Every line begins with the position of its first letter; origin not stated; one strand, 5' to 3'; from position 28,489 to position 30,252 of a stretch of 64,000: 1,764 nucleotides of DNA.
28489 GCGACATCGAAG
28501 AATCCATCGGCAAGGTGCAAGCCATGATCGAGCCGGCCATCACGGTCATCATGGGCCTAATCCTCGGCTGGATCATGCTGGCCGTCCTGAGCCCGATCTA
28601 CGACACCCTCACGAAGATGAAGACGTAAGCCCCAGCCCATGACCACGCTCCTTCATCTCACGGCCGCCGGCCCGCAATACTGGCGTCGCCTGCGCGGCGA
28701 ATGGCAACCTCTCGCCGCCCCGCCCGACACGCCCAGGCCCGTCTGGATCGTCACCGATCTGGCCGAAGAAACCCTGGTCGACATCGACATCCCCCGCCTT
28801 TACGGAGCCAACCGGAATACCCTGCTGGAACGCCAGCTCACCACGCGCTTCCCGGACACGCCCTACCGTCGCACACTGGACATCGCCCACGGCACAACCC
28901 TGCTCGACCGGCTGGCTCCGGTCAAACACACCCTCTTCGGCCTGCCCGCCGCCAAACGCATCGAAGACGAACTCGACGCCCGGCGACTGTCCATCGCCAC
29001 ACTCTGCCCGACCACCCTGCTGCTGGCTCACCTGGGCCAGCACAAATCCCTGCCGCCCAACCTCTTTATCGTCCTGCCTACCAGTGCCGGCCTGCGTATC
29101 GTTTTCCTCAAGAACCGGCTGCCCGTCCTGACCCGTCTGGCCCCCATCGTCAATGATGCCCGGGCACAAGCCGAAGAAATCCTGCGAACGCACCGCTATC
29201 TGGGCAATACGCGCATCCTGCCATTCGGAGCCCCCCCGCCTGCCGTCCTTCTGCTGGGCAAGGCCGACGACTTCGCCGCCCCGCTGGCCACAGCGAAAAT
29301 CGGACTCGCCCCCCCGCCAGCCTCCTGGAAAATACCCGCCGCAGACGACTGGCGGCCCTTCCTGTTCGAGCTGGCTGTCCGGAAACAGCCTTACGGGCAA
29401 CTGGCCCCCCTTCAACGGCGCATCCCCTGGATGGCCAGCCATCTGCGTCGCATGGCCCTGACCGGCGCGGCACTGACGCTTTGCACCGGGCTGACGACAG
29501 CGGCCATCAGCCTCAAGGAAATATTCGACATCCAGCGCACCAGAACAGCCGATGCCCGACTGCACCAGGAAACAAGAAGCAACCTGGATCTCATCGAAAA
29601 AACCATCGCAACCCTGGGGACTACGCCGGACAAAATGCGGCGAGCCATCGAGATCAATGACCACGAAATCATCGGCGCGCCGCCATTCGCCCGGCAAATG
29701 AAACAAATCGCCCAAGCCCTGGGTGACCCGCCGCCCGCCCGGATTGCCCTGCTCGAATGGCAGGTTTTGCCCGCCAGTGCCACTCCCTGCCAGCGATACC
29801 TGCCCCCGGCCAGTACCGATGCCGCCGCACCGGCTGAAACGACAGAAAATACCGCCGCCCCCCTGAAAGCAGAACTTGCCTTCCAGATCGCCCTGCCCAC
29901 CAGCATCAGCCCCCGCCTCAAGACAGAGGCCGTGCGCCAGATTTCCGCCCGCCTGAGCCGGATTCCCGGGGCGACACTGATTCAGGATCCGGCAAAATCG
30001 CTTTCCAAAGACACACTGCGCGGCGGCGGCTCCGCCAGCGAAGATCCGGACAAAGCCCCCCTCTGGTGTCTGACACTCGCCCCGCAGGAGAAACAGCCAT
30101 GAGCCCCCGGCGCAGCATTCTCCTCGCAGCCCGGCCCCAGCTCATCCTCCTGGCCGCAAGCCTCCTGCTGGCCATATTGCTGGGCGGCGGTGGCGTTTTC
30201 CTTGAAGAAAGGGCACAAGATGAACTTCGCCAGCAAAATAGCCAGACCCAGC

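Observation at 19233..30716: Complete-looking MSHA/T2SS-like secretin-ATPase-platform locus with no filament subunit genes and non-canonical organisation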

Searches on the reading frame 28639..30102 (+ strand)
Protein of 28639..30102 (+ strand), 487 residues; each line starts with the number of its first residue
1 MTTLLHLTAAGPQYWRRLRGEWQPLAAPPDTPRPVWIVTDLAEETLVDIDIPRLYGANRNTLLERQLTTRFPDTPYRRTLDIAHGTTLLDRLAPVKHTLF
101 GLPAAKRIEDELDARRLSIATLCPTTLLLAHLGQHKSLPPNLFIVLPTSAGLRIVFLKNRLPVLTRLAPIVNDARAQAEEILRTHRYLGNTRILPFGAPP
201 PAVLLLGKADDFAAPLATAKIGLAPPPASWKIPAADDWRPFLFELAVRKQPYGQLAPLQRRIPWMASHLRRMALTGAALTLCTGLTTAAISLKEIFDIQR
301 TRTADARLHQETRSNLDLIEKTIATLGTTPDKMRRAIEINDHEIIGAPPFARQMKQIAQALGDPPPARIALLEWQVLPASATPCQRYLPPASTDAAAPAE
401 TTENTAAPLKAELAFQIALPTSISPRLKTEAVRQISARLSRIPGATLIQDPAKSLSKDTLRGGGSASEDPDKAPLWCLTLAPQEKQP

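Call 4: search_protein_families(library=pfam, proteins=[window:28639-30102:+], max_evalue=0.01)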
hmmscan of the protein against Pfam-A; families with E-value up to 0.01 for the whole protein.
window:28639-30102:+ (487 aa): 0 families

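Call 5: search_protein_families(library=ncbifam, proteins=[window:28639-30102:+], max_evalue=0.01)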
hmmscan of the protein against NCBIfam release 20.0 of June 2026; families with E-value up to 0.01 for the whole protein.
window:28639-30102:+ (487 aa): 0 families

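Call 10: find_homologous_proteins(query=window:28639-30102:+)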
Query window:28639-30102:+ (487 aa): 19 proteins with E <= 0.001 among 8000 candidates.
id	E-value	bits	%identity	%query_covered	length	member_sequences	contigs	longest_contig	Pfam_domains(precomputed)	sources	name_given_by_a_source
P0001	0.0e+0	1072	100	100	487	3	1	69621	-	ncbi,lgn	-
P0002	7.5e-221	752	71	99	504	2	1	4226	-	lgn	-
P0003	5.7e-156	538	52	99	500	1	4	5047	-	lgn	-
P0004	8.3e-153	528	51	99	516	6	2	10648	-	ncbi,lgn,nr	ncbi:MAG: hypothetical protein KBD39_11135 [Sterolibacterium sp.]|nr:hypothetical protein [Steroliba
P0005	9.3e-146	505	48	100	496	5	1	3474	-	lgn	-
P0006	2.2e-134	467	49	100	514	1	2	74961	-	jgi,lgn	jgi:hypothetical protein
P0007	3.6e-133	463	46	100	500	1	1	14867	-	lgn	-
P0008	1.4e-127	445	45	100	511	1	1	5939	-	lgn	-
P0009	5.1e-105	370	56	63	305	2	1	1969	-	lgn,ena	-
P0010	7.2e-97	343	39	99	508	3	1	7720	-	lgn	-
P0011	2.0e-93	332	39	99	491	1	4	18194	-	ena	-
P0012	2.4e-88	315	40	100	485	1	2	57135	-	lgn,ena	-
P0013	9.0e-87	310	37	99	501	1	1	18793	-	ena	-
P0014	3.0e-86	308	37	100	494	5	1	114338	-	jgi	jgi:hypothetical protein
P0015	1.8e-83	299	35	100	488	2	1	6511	-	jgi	jgi:hypothetical protein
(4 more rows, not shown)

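Call 14: find_encoding_contigs(protein=P0014, flank=10000, max_places=2)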
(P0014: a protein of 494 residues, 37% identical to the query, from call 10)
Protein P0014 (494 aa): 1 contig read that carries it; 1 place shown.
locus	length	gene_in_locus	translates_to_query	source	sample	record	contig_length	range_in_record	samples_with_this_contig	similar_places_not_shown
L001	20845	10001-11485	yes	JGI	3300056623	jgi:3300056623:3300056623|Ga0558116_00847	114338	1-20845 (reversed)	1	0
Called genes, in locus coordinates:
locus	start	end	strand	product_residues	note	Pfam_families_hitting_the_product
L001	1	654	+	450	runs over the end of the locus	PF13623:SurA_N_2 (weak), PF13624:SurA_N_3, PF09312:SurA_N, PF13145:Rotamase_2 (weak), PF13616:Rotamase_3, PF00639:Rotamase, PF13145:Rotamase_2 (weak), PF13616:Rotamase_3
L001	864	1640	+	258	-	PF00398:RrnaAD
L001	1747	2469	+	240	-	PF07238:PilZ (weak)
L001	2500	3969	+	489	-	PF13191:AAA_16 (weak), PF13401:AAA_22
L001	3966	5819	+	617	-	PF00263:Secretin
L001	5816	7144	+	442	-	PF07719:TPR_2 (faint), PF13432:TPR_16 (faint), PF14559:TPR_19 (weak)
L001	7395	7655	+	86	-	PF05157:MshEN (weak)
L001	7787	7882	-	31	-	-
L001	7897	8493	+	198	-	PF00437:T2SSE, PF13191:AAA_16, PF13604:AAA_30 (faint)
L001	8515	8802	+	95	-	PF00437:T2SSE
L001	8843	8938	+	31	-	-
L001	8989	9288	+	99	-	PF00482:T2SSF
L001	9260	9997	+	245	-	PF00482:T2SSF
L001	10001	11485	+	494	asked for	-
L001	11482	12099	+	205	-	-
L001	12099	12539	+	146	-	-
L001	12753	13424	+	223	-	PF07963:N_methyl (weak)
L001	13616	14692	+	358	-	-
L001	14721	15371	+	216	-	PF07963:N_methyl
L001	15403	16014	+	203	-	PF07963:N_methyl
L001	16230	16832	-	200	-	PF01078:Mg_chelatase, PF13335:Mg_chelatase_C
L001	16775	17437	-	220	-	PF00158:Sigma54_activat (faint), PF01078:Mg_chelatase, PF13401:AAA_22 (faint), PF07728:AAA_5 (weak)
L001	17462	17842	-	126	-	PF13541:ChlI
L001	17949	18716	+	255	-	PF09694:Gcw_chp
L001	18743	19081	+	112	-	PF00543:P-II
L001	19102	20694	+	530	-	PF00909:Ammonium_transp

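Call 15: find_encoding_contigs(protein=P0006, flank=10000, max_places=2)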
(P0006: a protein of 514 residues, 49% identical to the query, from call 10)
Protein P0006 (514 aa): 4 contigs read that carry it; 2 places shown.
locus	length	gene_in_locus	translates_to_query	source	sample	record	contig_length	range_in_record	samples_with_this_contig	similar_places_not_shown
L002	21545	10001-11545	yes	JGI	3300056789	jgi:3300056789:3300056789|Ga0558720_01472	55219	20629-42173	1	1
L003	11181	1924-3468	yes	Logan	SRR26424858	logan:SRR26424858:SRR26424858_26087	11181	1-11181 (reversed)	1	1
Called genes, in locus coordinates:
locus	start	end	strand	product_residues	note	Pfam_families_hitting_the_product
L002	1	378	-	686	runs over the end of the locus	PF02369:Big_1 (weak)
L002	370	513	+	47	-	-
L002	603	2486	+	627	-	PF13191:AAA_16, PF13401:AAA_22, PF00691:OmpA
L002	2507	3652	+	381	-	PF13191:AAA_16, PF13401:AAA_22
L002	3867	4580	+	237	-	-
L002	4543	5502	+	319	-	PF00263:Secretin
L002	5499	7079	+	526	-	PF13424:TPR_12 (faint), PF00515:TPR_1 (faint), PF13174:TPR_6 (faint), PF13176:TPR_7 (faint), PF13181:TPR_8 (faint), PF13432:TPR_16, PF14559:TPR_19, PF07719:TPR_2 (weak), +4 more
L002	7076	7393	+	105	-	-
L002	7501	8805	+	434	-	PF00437:T2SSE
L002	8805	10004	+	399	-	PF28597:T2SSF_N, PF00482:T2SSF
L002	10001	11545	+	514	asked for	-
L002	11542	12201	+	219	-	-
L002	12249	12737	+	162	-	-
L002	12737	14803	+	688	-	-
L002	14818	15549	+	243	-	PF07963:N_methyl (weak)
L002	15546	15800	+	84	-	-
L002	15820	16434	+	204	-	PF00072:Response_reg, PF02954:HTH_8 (weak)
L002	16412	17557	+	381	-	-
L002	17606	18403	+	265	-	PF07963:N_methyl (weak)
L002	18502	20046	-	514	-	PF03023:MurJ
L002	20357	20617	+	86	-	PF01649:Ribosomal_S20p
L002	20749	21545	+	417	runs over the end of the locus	PF00202:Aminotran_3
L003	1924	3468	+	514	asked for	-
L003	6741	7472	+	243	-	PF07963:N_methyl (weak)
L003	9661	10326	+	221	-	PF07963:N_methyl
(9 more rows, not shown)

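Call 16: find_encoding_contigs(protein=P0001, flank=10000, max_places=3)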
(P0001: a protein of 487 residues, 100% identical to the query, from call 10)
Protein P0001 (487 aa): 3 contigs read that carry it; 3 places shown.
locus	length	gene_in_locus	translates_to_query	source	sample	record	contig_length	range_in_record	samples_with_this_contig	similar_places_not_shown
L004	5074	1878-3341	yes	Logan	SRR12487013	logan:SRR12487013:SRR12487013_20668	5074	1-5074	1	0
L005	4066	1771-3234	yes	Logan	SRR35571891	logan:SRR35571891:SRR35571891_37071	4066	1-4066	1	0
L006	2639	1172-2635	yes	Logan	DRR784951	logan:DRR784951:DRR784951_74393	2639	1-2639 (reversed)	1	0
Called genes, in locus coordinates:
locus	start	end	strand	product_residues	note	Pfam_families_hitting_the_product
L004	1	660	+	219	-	?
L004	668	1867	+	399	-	PF28597:T2SSF_N, PF00482:T2SSF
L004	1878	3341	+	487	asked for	-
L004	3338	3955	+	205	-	-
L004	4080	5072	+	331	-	?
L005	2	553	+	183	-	?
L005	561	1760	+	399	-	PF28597:T2SSF_N, PF00482:T2SSF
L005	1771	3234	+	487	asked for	-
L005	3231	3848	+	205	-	-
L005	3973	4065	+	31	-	?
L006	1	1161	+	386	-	?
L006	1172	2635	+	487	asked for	-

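Call 18: find_encoding_contigs(protein=P0004, flank=10000, max_places=3)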
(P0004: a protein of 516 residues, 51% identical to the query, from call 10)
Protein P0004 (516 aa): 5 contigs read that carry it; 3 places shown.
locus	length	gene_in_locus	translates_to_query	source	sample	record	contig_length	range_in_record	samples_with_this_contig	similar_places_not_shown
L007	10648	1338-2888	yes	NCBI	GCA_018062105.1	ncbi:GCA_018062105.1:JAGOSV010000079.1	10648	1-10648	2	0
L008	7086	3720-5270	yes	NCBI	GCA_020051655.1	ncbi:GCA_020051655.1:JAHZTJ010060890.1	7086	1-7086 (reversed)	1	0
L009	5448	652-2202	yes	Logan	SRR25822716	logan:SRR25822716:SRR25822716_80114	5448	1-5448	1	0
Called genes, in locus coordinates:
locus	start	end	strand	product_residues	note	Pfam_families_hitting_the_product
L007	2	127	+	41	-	?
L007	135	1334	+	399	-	PF28597:T2SSF_N, PF00482:T2SSF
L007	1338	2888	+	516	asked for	-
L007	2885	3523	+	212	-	-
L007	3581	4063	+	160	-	-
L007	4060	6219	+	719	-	-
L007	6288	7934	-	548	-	PF00916:Sulfate_transp, PF01740:STAS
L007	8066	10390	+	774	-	PF09371:Tex_N, PF22706:Tex_central_region, PF14639:YqgF (weak), PF16921:Tex_YqgF, PF14635:HHH_7 (weak), PF12836:HHH_3, PF17674:HHH_9, PF00575:S1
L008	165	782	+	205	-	PF13174:TPR_6 (faint), PF13428:TPR_14 (weak), PF13414:TPR_11, PF13432:TPR_16, PF25063:ARM_TT21_C (weak), PF14559:TPR_19, PF00515:TPR_1 (weak), PF07719:TPR_2 (weak), +11 more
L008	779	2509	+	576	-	PF05157:MshEN, PF00437:T2SSE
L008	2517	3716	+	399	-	PF28597:T2SSF_N, PF00482:T2SSF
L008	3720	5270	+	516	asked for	-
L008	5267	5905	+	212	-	-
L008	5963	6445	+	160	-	-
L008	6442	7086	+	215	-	?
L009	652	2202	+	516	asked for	-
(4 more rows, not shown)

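Call 19: find_encoding_contigs(protein=P0012, flank=10000, max_places=2)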
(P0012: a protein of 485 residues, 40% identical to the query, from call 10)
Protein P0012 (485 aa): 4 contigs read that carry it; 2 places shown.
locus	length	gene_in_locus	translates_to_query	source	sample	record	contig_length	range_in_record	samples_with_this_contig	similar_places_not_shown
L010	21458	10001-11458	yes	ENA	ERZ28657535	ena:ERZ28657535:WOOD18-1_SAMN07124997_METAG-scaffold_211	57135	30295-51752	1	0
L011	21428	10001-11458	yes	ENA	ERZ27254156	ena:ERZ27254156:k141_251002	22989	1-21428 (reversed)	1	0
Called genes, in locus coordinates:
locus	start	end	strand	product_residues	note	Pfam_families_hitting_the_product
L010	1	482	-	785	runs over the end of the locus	PF07793:DUF1631, PF26671:DUF1631_2nd, PF26672:DUF1631_3rd, PF26670:DUF1631_C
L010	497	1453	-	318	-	PF07549:Sec_GG, PF02355:SecD_SecF_C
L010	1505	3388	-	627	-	PF13721:SecD-TM1, PF21760:SecD_1st, PF22599:SecDF_P1_head, PF02355:SecD_SecF_C, PF03176:MMPL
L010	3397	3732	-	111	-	PF02699:YajC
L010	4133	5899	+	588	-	PF07660:STN (weak), PF00263:Secretin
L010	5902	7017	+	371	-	PF13176:TPR_7 (faint), PF13424:TPR_12 (faint), PF13428:TPR_14 (faint), PF25064:ARM_TT21_5th (faint), PF00515:TPR_1 (faint), PF07719:TPR_2 (faint), PF13432:TPR_16, PF14559:TPR_19, +2 more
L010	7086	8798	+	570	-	PF05157:MshEN, PF00437:T2SSE, PF13604:AAA_30 (weak)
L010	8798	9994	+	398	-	PF28597:T2SSF_N (weak), PF00482:T2SSF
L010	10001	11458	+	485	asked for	-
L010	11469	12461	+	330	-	-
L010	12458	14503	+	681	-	-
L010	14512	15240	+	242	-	-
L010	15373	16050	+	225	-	PF07963:N_methyl (weak)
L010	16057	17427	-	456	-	PF02417:Chromate_transp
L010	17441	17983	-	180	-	PF09828:ChrB_C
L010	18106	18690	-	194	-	PF07021:MetW, PF13489:Methyltransf_23, PF13847:Methyltransf_31, PF08241:Methyltransf_11, PF08242:Methyltransf_12, PF13649:Methyltransf_25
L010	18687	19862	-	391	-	PF00561:Abhydrolase_1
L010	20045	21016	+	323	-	PF00561:Abhydrolase_1, PF12146:Hydrolase_4, PF12697:Abhydrolase_6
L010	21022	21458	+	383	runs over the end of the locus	PF18027:Pepdidase_M14_N, PF00246:Peptidase_M14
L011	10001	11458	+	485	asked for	-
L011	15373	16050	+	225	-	PF07963:N_methyl (weak)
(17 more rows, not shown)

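Call 26: predict_structure(alignment_id=A1)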
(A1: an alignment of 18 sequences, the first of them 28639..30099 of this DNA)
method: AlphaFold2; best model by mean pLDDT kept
length: 487 residues; sequences in the alignment: 18
mean_pLDDT: 80.5   pTM: 0.56
mean pLDDT of the five models: 80.5, 79.6, 79.4, 78.9, 77.0
residues with pLDDT >= 90: 129; 70-90: 269; 50-70: 62; < 50: 27
segments of 3 or more residues with pLDDT < 50: 391-406, 460-468
pLDDT, mean of each block of 10 residues (from residue 1): 89 90 87 86 91 87 93 92 76 85 92 88 93 90 90 93 93 91 92 84 89 88 88 73 86 78 83 85 86 86 86 82 67 67 59 78 68 75 73 39 47 81 76 86 83 68 44 80 58
secondary structure, 60 per line:
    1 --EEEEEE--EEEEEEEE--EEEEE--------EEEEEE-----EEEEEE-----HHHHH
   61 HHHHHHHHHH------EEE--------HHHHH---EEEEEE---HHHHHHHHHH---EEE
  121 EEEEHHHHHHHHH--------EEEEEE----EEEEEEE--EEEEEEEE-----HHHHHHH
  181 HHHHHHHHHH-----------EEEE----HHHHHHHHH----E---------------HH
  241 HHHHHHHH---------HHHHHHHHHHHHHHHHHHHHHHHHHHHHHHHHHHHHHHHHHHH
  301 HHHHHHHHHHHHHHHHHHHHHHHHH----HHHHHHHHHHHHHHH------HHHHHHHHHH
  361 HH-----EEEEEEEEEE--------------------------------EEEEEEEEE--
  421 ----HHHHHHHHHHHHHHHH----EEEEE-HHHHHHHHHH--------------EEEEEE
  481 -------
elements in order: E3-8 E11-18 E21-25 E34-39 E45-50 H56-70 E77-79 H88-92 E96-101 H105-114 E118-124 H125-133 E142-147 E152-158 E161-168 H174-190 E202-205 H210-218 H239-248 H258-325 H330-344 H351-362 E368-377 E410-418 H425-440 E445-449 H451-460 E475-480
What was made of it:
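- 28639..30102 (+): Fused PilM/PilN-type (GspL/MshI-class) alignment protein: actin-like cytoplasmic domain, a long helix with a weakly hydrophobic membrane segment, and a small periplasmic alpha/beta domain with two invariant Cys. AF2 pLDDT 80.5 (call 26).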

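Call 29: fold_search(model_id=the predicted structure, library=pdb)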
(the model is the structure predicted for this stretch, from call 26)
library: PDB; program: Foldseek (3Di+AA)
matches with E <= 10: 1146; with E <= 0.001: 34
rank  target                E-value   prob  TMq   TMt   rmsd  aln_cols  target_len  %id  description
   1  5eou_B                5.5e-08  1.00  0.35  0.46   7.0       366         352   11  Pseudomonas aeruginosa PilM:PilN1-12 bound to ATP (released 2016-04-27)
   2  3jc8_Ma               1.4e-07  1.00  0.34  0.44   8.5       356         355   12  Architectural model of the type IVa pilus machine in a piliated state (released 2016-03-16)
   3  2ych_A                1.0e-06  1.00  0.34  0.46   7.5       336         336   13  PilM-PilN type IV pilus biogenesis complex (released 2011-05-11)
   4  5eou_A                1.2e-06  1.00  0.34  0.46   7.5       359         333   11  Pseudomonas aeruginosa PilM:PilN1-12 bound to ATP (released 2016-04-27)
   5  5eox_B                2.5e-06  1.00  0.28  0.36   8.0       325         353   13  Pseudomonas aeruginosa PilM bound to ADP (released 2016-04-27)
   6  5tkw                  3.2e-06  1.00  0.28  0.50   6.6       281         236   14  1.35 Angstrom Resolution Crystal Structure of a Pullulanase-specific Type II Secretion System Integral Cytoplasmic Membr (released 2016-10-19)
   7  5eoy_A                3.2e-06  1.00  0.28  0.35   8.1       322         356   12  Pseudomonas aeruginosa SeMet-PilM bound to ADP (released 2016-04-27)
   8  1e4f                  3.8e-06  1.00  0.22  0.26  12.9       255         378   10  FtsA (apo form) from Thermotoga maritima (released 2000-10-18)
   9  3hrg                  5.2e-06  1.00  0.26  0.42   7.4       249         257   10  Crystal structure of Bacteroides thetaiotaomicron BT_3980, protein with actin-like ATPase fold and unknown function (NP_ (released 2009-06-23)
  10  5eq6_A                7.0e-06  1.00  0.29  0.37   7.6       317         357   10  Pseudomonas aeruginosa PilM bound to AMP-PNP (released 2016-04-27)
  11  4pht_X                8.8e-06  1.00  0.31  0.59   5.8       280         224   11  ATPase GspE in complex with the cytoplasmic domain of GspL from the Vibrio vulnificus type II Secretion system (released 2014-11-26)
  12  5eq6_B                8.8e-06  1.00  0.30  0.39   8.2       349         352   11  Pseudomonas aeruginosa PilM bound to AMP-PNP (released 2016-04-27)
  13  4pht_Y                9.4e-06  1.00  0.31  0.60   5.7       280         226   11  ATPase GspE in complex with the cytoplasmic domain of GspL from the Vibrio vulnificus type II Secretion system (released 2014-11-26)
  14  5eox_A                9.4e-06  1.00  0.27  0.34   9.2       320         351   13  Pseudomonas aeruginosa PilM bound to ADP (released 2016-04-27)
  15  4a2a_B                1.0e-05  1.00  0.27  0.33   9.0       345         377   10  Thermotoga maritima FtsA:FtsZ(336-351) (released 2012-04-25)
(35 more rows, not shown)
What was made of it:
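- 28639..30102 (+): Foldseek top hits are PilM (5eou, 5.5e-8) and the GspL cytoplasmic domain (5tkw, 4pht) (call 29).
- Closest known: Type II secretion system inner-membrane platform. Same: The Foldseek hits include the GspL cytoplasmic domain, alone and in complex with GspE (5tkw, 4pht; call 29).
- The fused PilM/PilN architecture of the 487-aa protein is the GspL design (call 29).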

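Call 31: search_protein_representatives(alignment_id=A1)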
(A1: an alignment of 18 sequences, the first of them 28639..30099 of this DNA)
Query: 18 sequences, 498 profile positions. Proteins with E-value up to 0.001 (for the whole library): 1374; up to 1e-10: 802; up to 1e-30: 116. The best 150 are listed.
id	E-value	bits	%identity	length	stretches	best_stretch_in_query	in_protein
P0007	3.0e-207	705.7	-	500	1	1-496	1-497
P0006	1.2e-199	680.5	-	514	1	1-491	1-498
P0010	3.5e-191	652.7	-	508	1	1-489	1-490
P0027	1.6e-188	643.9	-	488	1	1-490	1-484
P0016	3.5e-180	616.4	-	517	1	1-489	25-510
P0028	2.5e-175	600.4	-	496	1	1-490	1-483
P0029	2.4e-174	597.1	-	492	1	1-493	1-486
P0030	2.4e-165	567.5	-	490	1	1-492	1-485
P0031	2.2e-161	554.4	-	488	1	1-491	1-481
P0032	9.0e-161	552.4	-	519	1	1-490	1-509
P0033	3.2e-159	547.2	-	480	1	1-487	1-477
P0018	1.5e-158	545.0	-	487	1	1-485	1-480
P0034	1.6e-157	541.7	-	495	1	1-493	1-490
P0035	5.8e-154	529.9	-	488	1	1-491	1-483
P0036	2.9e-153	527.6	-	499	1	1-491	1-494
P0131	2.8e-33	131.8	-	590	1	1-494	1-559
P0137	1.3e-30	123.0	-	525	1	33-448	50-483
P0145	1.3e-28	116.5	-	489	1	30-441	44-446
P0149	1.6e-27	112.8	-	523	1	33-465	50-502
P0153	1.4e-26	109.7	-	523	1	37-445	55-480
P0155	2.8e-26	108.7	-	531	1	32-473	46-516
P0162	1.6e-25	106.2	-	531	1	19-465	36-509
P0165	3.6e-25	105.1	-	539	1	31-474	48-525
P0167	5.4e-25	104.5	-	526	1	26-449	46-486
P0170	8.4e-25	103.8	-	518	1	30-391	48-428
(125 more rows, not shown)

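Call 32: find_encoding_contigs(protein=P0025, flank=3000, max_places=3)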
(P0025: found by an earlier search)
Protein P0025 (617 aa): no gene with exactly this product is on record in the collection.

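Call 35: find_related_loci(query=A2, collection=genome_contigs, flank=10000)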
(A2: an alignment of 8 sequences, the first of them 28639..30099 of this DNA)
Query A2 (487 aa) in genome_contigs; peptide patterns used: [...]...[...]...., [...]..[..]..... (x = any residue, [..] = any of these).
27 stretches matched a pattern; 6 encode a relative of the query (tblastn E <= 1e-3); 6 distinct loci.
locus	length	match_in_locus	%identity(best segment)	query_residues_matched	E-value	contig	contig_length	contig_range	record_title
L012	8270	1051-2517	71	1-481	0e+0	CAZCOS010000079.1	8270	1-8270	MAG TPA_asm: uncultured Sterolibacterium sp. isolate SRP263991_co5_122 genome assembly, contig: NODE_16976_length_8270_c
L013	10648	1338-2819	51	1-481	1e-158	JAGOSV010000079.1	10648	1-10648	MAG: Sterolibacterium sp. isolate Gw_Eff_bin_349 Gw_Eff_16013_length_10648_cov_10.365650, whole genome shotgun sequence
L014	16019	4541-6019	51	1-486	1e-142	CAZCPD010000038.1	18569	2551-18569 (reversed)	MAG TPA_asm: uncultured Rhodocyclaceae bacterium isolate SRP286056_co3_354 genome assembly, contig: NODE_2885_length_185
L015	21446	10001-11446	39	1-480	7e-105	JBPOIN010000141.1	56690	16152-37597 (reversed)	MAG: Pseudomonadota bacterium isolate MAG_191 c_000000554455, whole genome shotgun sequence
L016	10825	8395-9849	32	1-485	1e-81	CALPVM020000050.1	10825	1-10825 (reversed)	MAG: Akkermansia muciniphila isolate HRS-ES2-bin-227 genome assembly, contig: HRSG-E12-C3285, whole genome shotgun seque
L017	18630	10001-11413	40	1-480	4e-97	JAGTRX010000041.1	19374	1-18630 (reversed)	MAG: Proteobacteria bacterium isolate CTSoil_125 scaffold_1078, whole genome shotgun sequence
